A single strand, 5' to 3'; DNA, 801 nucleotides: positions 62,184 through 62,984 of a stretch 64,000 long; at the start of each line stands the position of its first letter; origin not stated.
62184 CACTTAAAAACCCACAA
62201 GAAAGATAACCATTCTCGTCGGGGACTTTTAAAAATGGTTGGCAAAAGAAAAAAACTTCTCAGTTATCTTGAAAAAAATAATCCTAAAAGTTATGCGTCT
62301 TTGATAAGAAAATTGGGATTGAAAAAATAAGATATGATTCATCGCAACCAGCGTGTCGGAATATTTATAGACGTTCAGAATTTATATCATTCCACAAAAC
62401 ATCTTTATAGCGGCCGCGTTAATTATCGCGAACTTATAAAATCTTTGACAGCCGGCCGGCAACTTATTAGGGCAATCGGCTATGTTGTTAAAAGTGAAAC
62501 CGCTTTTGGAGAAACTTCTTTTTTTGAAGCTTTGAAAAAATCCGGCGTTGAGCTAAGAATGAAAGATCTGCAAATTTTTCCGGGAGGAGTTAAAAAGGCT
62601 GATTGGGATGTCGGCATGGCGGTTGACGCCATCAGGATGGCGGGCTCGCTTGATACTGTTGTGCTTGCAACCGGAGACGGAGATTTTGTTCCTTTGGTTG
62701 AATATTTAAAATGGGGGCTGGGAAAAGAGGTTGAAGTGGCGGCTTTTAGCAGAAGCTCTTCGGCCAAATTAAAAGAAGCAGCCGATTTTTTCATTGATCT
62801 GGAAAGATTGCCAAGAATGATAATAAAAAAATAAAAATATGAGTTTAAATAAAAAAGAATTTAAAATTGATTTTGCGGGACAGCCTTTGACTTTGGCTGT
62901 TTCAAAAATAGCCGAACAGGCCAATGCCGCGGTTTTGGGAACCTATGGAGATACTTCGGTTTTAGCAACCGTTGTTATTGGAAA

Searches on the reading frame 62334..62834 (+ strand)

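Call 41: search_protein_families(library=pfam, proteins=[window:62334-62834:+], max_evalue=0.001)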
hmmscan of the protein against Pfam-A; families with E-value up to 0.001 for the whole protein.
window:62334-62834:+ (166 aa): 1 family
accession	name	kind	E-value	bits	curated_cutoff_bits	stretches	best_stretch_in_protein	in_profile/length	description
PF01936.24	NYN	-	9.5e-34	117.4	24.2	1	7-157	1-145/145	NYN domain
